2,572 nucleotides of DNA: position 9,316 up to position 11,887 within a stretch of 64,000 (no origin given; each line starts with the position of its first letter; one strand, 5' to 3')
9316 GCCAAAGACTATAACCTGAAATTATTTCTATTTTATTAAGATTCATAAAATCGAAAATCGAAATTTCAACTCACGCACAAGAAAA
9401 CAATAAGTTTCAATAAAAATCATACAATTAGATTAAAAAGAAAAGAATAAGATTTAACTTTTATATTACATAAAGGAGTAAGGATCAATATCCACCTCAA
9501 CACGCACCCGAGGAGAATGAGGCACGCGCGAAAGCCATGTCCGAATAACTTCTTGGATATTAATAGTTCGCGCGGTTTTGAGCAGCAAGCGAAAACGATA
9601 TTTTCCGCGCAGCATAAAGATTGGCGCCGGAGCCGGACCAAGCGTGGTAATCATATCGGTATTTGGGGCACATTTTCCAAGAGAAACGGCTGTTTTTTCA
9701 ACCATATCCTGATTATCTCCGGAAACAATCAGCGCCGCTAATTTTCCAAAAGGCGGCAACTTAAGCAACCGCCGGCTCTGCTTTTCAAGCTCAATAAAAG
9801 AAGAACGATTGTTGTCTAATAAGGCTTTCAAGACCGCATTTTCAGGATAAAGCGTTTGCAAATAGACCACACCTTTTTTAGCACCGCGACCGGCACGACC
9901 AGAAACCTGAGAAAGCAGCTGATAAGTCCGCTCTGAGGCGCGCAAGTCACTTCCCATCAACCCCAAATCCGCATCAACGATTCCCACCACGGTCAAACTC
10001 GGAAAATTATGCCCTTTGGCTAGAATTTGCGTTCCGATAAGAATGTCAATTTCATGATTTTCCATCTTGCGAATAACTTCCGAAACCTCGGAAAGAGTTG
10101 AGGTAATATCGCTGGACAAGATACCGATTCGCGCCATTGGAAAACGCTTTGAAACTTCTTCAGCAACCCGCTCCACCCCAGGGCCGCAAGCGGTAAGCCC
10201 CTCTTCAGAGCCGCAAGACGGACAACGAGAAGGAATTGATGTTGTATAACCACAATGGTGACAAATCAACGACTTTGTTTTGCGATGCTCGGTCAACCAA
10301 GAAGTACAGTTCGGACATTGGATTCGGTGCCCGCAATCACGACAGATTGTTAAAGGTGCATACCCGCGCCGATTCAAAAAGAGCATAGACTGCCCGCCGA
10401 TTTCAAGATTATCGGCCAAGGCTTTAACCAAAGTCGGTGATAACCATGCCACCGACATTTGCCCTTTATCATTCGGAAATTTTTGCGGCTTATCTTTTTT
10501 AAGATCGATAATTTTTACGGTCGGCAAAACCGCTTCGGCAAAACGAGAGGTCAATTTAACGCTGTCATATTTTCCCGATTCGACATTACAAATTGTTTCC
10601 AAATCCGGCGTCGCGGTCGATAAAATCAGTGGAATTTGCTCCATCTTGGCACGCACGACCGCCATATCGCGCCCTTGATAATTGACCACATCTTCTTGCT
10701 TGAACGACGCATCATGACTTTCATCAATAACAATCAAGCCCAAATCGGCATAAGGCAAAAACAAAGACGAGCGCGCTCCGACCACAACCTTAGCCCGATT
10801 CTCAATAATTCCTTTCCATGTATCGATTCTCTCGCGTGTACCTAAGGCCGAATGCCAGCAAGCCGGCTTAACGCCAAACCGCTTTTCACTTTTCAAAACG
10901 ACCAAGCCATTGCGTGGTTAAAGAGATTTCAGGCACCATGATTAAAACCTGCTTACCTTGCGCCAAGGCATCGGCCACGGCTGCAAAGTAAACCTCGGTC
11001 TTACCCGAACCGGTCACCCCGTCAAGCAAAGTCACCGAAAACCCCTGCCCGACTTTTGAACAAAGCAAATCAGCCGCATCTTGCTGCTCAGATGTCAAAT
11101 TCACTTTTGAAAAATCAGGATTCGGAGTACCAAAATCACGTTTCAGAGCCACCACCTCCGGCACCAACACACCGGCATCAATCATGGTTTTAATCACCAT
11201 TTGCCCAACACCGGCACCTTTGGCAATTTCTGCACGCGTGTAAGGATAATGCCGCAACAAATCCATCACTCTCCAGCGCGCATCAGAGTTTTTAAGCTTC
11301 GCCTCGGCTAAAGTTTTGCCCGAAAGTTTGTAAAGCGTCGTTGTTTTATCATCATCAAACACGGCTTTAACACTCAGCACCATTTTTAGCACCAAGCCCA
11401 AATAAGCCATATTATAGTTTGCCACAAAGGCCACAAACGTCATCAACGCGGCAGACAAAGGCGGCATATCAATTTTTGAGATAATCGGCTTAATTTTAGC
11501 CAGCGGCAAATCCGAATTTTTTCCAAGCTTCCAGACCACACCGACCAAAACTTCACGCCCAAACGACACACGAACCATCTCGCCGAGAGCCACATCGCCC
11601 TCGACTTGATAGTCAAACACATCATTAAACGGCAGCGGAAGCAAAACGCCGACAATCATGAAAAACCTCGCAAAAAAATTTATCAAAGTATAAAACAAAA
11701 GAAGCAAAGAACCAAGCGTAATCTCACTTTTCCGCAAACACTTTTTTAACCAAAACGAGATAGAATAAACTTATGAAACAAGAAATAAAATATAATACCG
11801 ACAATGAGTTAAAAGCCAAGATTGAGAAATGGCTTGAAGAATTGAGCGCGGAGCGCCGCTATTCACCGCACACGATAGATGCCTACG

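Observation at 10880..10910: priA interrupted by a 7-bp tandem duplication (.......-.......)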

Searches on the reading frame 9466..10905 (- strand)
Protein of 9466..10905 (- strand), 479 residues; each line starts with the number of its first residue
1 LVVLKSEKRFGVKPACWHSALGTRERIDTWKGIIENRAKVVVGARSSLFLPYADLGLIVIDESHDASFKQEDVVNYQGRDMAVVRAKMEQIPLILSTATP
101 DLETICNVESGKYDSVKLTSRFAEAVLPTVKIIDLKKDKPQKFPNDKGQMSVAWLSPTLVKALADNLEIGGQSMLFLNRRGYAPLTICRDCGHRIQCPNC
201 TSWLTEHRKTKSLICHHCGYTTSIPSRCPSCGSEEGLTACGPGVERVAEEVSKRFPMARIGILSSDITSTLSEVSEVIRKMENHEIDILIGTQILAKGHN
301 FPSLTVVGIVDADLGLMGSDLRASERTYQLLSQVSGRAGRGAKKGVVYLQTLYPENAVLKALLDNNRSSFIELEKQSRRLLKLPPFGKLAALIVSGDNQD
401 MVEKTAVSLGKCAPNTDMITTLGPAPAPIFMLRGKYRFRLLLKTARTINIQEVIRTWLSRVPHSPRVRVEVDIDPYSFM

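Call 7: search_protein_families(library=ncbifam, proteins=[window:9466-10905:-])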
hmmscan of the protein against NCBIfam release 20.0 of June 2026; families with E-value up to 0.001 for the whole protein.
window:9466-10905:- (479 aa): 25 families
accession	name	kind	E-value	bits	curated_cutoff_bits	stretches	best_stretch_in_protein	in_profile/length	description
NF004070.0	PRK05580.2-2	equivalog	2.3e-218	726.9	921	1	7-479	266-729/729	primosomal protein N'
NF004071.0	PRK05580.2-3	equivalog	1.2e-182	608.7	1105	1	7-479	271-735/735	primosomal protein N'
NF004072.0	PRK05580.2-4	equivalog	2.1e-165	551.6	1030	1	4-478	183-647/648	primosomal protein N'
TIGR00595.1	priA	equivalog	1.7e-164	548.2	230.35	1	7-476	46-509/509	replication restart helicase PriA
NF004067.0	PRK05580.1-4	equivalog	1.4e-141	473.3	763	1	7-477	271-735/737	primosomal protein N'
NF004066.1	PRK05580.1-3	equivalog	7.2e-138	461.1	813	1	7-477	320-787/788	primosomal protein N'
NF004065.0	PRK05580.1-1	equivalog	1.9e-126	423.1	858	1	6-476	264-729/731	primosomal protein N'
NF004068.0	PRK05580.1-5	equivalog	3.3e-107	359.5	1249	1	8-479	328-795/795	primosomal protein N'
NF004069.0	PRK05580.2-1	equivalog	8e-94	315.2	767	1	7-478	175-611/612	primosomal protein N'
NF011453.0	PRK14873.1-3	equivalog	5.1e-41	140.5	812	1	18-472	232-646/653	primosome assembly protein PriA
NF011452.0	PRK14873.1-2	equivalog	2e-31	108.9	980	1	16-428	258-643/708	primosomal protein N'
NF011455.0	PRK14873.1-5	equivalog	1.9e-27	95.9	969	1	19-392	223-584/675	primosomal protein N'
NF011454.0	PRK14873.1-4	equivalog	4.1e-27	94.8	951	1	19-428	206-591/651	primosomal protein N'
NF011451.0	PRK14873.1-1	equivalog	1.4e-12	46.6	1147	1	19-410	291-677/764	primosome assembly protein PriA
NF008167.0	PRK10917.2-1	equivalog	2.4e-09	35.9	995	1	258-359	561-649/744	ATP-dependent DNA helicase RecG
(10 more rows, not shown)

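Call 16: find_encoding_contigs(protein=window:9466-10905:-, flank=2000)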
Protein window:9466-10905:- (479 aa): no gene with exactly this product is on record in the collection.

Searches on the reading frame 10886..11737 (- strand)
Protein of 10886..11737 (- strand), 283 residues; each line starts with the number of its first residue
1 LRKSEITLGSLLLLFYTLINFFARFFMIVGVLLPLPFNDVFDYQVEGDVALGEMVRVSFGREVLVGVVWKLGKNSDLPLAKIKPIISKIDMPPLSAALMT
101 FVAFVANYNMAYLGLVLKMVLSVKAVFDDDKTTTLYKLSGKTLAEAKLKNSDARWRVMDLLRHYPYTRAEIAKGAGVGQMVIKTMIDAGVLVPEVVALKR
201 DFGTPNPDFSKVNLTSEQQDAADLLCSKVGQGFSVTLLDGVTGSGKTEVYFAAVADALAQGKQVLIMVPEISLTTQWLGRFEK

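Call 7: search_protein_families(library=ncbifam, proteins=[window:10886-11737:-])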
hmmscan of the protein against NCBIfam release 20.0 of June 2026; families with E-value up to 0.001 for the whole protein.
window:10886-11737:- (283 aa): 16 families
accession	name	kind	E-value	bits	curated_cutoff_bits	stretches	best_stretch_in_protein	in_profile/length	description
NF004070.0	PRK05580.2-2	equivalog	8.5e-67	225.8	921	1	27-282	12-266/729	primosomal protein N'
NF004071.0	PRK05580.2-3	equivalog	2.1e-60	204.5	1105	1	27-282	16-271/735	primosomal protein N'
NF004067.0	PRK05580.1-4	equivalog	9.7e-42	143.2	763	1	28-282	5-271/737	primosomal protein N'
NF004065.0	PRK05580.1-1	equivalog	1.3e-36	126.1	858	1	28-282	3-265/731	primosomal protein N'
NF004066.1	PRK05580.1-3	equivalog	7.9e-33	113.7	813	2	143-282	179-320/788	primosomal protein N'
NF004072.0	PRK05580.2-4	equivalog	8.4e-28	97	1030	2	206-282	114-186/648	primosomal protein N'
NF004068.0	PRK05580.1-5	equivalog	5.1e-18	64.5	1249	1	131-281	173-326/795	primosomal protein N'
NF004069.0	PRK05580.2-1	equivalog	7.7e-18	64.2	767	1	209-282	107-175/612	primosomal protein N'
TIGR00595.1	priA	equivalog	1.8e-17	63.1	230.35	1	237-282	1-46/509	replication restart helicase PriA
TIGR03117.2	cas_csf4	equivalog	1.1e-06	27.2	400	1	213-282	128-197/800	type IV CRISPR-associated DEAD/DEAH-box helicase Csf4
TIGR00643.1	recG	equivalog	1.8e-05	23.6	659.4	1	236-279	259-302/629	ATP-dependent DNA helicase RecG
NF008165.0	PRK10917.1-3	equivalog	6e-05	21.7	711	1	213-277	264-329/692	ATP-dependent DNA helicase RecG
NF003673.1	PRK05298.1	equivalog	0.00024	19.6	743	1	213-281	9-74/653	excinuclease ABC subunit UvrB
NF008168.0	PRK10917.2-2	equivalog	0.00028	19.3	718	1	237-277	390-430/795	ATP-dependent DNA helicase RecG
NF011451.0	PRK14873.1-1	equivalog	0.00036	18.9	1147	0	40-161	46-174/764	primosome assembly protein PriA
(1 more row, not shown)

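Call 13: list_cluster_members(proteins=[window:10886-11737:-, window:10886-11659:-, window:9466-10905:-, window:9466-10896:-, window:9466-10785:-, window:9466-10665:-, window:9466-10644:-, window:9466-10689:-])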
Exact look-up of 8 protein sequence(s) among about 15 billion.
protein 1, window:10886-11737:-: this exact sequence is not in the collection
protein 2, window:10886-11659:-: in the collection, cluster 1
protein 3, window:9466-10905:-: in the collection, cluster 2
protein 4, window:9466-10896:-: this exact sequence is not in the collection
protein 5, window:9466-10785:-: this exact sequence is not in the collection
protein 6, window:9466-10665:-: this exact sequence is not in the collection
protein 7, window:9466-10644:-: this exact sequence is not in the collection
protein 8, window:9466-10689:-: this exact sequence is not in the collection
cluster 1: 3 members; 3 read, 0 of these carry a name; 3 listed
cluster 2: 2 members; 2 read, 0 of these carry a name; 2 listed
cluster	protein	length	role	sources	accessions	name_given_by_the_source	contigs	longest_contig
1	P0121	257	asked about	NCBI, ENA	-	-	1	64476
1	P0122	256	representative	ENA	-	-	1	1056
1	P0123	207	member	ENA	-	-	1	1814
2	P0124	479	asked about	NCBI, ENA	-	-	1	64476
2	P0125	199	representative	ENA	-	-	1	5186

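Call 15: find_encoding_contigs(protein=P0122, flank=3000)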
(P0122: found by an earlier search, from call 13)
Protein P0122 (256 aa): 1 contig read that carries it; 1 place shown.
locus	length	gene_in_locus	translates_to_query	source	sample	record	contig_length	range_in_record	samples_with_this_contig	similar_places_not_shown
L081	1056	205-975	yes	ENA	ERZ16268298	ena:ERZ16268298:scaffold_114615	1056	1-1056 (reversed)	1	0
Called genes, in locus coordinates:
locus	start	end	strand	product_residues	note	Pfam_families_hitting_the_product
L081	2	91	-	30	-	?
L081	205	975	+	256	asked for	PF17764:PriA_3primeBD, PF00270:DEAD (weak), PF04851:ResIII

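Call 22: list_cluster_members(proteins=[P0001, P0125])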
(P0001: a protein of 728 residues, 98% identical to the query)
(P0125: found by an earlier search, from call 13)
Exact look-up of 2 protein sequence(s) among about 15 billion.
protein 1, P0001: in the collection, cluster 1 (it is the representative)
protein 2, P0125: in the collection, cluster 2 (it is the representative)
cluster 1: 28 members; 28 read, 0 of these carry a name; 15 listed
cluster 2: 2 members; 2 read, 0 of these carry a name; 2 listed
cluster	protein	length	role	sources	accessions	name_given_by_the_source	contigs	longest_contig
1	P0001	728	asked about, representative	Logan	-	-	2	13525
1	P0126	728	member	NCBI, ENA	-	-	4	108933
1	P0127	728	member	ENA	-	-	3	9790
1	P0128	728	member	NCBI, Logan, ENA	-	-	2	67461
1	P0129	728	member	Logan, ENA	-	-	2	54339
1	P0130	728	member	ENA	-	-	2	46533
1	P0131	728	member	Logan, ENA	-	-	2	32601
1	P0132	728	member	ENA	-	-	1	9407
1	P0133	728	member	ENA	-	-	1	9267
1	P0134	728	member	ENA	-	-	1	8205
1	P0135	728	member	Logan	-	-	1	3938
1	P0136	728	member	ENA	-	-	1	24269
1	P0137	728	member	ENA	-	-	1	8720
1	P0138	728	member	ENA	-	-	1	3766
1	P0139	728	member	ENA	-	-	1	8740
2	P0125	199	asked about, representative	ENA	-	-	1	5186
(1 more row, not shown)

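Call 24: find_encoding_contigs(protein=P0131, flank=10000, max_places=4)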
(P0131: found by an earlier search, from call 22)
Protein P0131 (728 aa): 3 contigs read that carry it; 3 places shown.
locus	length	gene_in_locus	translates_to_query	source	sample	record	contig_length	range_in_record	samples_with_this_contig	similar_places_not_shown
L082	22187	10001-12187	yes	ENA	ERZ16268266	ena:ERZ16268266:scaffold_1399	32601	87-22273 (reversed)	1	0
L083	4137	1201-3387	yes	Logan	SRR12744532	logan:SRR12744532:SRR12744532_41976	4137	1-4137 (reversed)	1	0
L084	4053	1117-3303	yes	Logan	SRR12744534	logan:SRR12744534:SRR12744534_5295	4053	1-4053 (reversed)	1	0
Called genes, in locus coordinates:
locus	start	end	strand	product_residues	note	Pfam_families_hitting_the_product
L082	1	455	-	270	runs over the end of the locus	PF10609:ParA, PF01656:CbiA, PF06564:CBP_BcsQ (faint), PF09140:MipZ, PF13614:AAA_31, PF16575:CLP1_P (faint)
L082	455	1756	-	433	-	PF00768:Peptidase_S11, PF13354:Beta-lactamase2, PF05036:SPOR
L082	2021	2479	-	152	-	-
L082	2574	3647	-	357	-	PF00933:Glyco_hydro_3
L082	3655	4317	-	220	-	PF02163:Peptidase_M50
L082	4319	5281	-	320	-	PF05036:SPOR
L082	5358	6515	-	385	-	PF01966:HD, PF13286:HD_assoc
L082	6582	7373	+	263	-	PF03372:Exo_endo_phos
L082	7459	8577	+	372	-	PF03572:Peptidase_S41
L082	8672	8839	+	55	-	PF00471:Ribosomal_L33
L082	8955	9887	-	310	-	PF02899:Phage_int_SAM_1, PF12834:Phage_int_SAM_2 (faint), PF13495:Phage_int_SAM_4, PF00589:Phage_integrase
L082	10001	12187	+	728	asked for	PF17764:PriA_3primeBD, PF00270:DEAD, PF04851:ResIII, PF18319:Zn_ribbon_PriA, PF00271:Helicase_C (weak), PF18074:PriA_C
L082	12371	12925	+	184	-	PF00213:OSCP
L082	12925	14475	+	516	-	PF02874:ATP-synt_ab_N, PF00006:ATP-synt_ab, PF00306:ATP-synt_ab_C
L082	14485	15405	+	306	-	PF00231:ATP-synt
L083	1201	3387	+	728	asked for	PF17764:PriA_3primeBD, PF00270:DEAD, PF04851:ResIII, PF18319:Zn_ribbon_PriA, PF00271:Helicase_C (weak), PF18074:PriA_C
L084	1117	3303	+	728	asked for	PF17764:PriA_3primeBD, PF00270:DEAD, PF04851:ResIII, PF18319:Zn_ribbon_PriA, PF00271:Helicase_C (weak), PF18074:PriA_C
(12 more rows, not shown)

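Call 25: find_encoding_contigs(protein=P0129, flank=10000, max_places=4)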
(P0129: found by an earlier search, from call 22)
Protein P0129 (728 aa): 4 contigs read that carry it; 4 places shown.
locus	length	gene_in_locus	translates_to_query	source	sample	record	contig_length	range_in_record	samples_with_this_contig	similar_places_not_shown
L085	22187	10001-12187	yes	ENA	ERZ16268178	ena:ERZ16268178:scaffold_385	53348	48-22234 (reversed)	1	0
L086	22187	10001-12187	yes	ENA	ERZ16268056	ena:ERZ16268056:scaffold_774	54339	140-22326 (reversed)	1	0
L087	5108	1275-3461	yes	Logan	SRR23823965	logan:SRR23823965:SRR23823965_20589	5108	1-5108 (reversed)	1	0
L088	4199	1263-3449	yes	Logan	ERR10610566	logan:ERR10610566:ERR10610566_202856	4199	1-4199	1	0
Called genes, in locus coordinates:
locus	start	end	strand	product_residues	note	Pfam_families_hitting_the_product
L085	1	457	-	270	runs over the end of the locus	PF10609:ParA, PF01656:CbiA, PF06564:CBP_BcsQ (faint), PF09140:MipZ, PF13614:AAA_31, PF16575:CLP1_P (faint)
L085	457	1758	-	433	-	PF00768:Peptidase_S11, PF13354:Beta-lactamase2, PF05036:SPOR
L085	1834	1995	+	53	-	-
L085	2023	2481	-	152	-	-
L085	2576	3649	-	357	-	PF00933:Glyco_hydro_3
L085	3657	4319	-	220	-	PF02163:Peptidase_M50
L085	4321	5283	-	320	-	PF05036:SPOR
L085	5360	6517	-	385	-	PF01966:HD, PF13286:HD_assoc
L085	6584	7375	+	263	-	PF03372:Exo_endo_phos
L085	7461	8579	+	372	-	PF03572:Peptidase_S41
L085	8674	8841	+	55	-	PF00471:Ribosomal_L33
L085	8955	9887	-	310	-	PF02899:Phage_int_SAM_1, PF12834:Phage_int_SAM_2 (faint), PF13495:Phage_int_SAM_4, PF00589:Phage_integrase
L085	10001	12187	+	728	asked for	PF17764:PriA_3primeBD, PF00270:DEAD, PF04851:ResIII, PF18319:Zn_ribbon_PriA, PF00271:Helicase_C (weak), PF18074:PriA_C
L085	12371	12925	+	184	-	PF00213:OSCP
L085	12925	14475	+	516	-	PF02874:ATP-synt_ab_N, PF00006:ATP-synt_ab, PF00306:ATP-synt_ab_C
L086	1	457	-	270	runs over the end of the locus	PF10609:ParA, PF01656:CbiA, PF06564:CBP_BcsQ (faint), PF09140:MipZ, PF13614:AAA_31, PF16575:CLP1_P (faint)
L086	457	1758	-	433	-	PF00768:Peptidase_S11, PF13354:Beta-lactamase2, PF05036:SPOR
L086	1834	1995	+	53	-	-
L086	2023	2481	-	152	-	-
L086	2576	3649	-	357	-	PF00933:Glyco_hydro_3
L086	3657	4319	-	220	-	PF02163:Peptidase_M50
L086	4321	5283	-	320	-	PF05036:SPOR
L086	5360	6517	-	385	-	PF01966:HD, PF13286:HD_assoc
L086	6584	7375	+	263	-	PF03372:Exo_endo_phos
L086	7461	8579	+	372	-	PF03572:Peptidase_S41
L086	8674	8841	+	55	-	PF00471:Ribosomal_L33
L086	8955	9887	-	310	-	PF02899:Phage_int_SAM_1, PF12834:Phage_int_SAM_2 (faint), PF13495:Phage_int_SAM_4, PF00589:Phage_integrase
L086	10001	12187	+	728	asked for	PF17764:PriA_3primeBD, PF00270:DEAD, PF04851:ResIII, PF18319:Zn_ribbon_PriA, PF00271:Helicase_C (weak), PF18074:PriA_C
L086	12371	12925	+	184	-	PF00213:OSCP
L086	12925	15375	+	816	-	PF02874:ATP-synt_ab_N, PF00006:ATP-synt_ab, PF00306:ATP-synt_ab_C, PF00231:ATP-synt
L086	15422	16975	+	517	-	PF02874:ATP-synt_ab_N, PF00006:ATP-synt_ab, PF22919:ATP-synt_VA_C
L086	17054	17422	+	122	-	PF02823:ATP-synt_DE_N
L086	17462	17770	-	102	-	-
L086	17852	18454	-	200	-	PF01381:HTH_3, PF13443:HTH_26 (weak), PF00717:Peptidase_S24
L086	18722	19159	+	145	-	-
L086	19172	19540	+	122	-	PF19889:DUF6362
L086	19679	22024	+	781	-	PF02190:LON_substr_bdg, PF08298:AAA_PrkA (weak), PF00004:AAA, PF07728:AAA_5, PF22667:Lon_lid, PF05362:Lon_C, PF13541:ChlI (weak)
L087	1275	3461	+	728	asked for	PF17764:PriA_3primeBD, PF00270:DEAD, PF04851:ResIII, PF18319:Zn_ribbon_PriA, PF00271:Helicase_C (weak), PF18074:PriA_C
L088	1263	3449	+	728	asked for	PF17764:PriA_3primeBD, PF00270:DEAD, PF04851:ResIII, PF18319:Zn_ribbon_PriA, PF00271:Helicase_C (weak), PF18074:PriA_C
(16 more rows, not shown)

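Call 26: find_encoding_contigs(protein=P0130, flank=10000, max_places=4)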
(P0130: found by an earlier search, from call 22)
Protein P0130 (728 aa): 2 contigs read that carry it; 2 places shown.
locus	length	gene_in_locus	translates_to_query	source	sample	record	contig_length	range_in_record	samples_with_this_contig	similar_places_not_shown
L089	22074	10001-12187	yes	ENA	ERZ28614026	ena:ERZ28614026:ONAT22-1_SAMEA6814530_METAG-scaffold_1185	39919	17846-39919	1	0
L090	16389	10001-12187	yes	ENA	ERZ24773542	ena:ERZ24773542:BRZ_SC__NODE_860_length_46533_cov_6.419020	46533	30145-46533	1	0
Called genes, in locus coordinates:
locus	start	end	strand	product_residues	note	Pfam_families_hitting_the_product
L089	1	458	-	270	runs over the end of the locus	PF10609:ParA, PF01656:CbiA, PF06564:CBP_BcsQ (faint), PF09140:MipZ, PF13614:AAA_31, PF16575:CLP1_P (faint)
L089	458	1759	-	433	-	PF00768:Peptidase_S11, PF13354:Beta-lactamase2, PF05036:SPOR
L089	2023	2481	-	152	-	-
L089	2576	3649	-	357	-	PF00933:Glyco_hydro_3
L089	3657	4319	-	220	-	PF02163:Peptidase_M50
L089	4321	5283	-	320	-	PF05036:SPOR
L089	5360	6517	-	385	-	PF01966:HD, PF13286:HD_assoc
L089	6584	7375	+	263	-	PF03372:Exo_endo_phos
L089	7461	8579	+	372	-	PF03572:Peptidase_S41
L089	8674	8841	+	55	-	PF00471:Ribosomal_L33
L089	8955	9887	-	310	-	PF02899:Phage_int_SAM_1, PF12834:Phage_int_SAM_2 (faint), PF13495:Phage_int_SAM_4, PF00589:Phage_integrase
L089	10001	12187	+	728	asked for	PF17764:PriA_3primeBD, PF00270:DEAD, PF04851:ResIII, PF18319:Zn_ribbon_PriA, PF00271:Helicase_C (weak), PF18074:PriA_C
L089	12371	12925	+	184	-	PF00213:OSCP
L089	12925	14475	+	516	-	PF02874:ATP-synt_ab_N, PF00006:ATP-synt_ab, PF00306:ATP-synt_ab_C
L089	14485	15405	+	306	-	PF00231:ATP-synt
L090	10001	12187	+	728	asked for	PF17764:PriA_3primeBD, PF00270:DEAD, PF04851:ResIII, PF18319:Zn_ribbon_PriA, PF00271:Helicase_C (weak), PF18074:PriA_C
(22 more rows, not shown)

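Call 28: find_encoding_contigs(protein=window:10886-11659:-, flank=1000)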
Protein window:10886-11659:- (257 aa): no gene with exactly this product is on record in the collection.
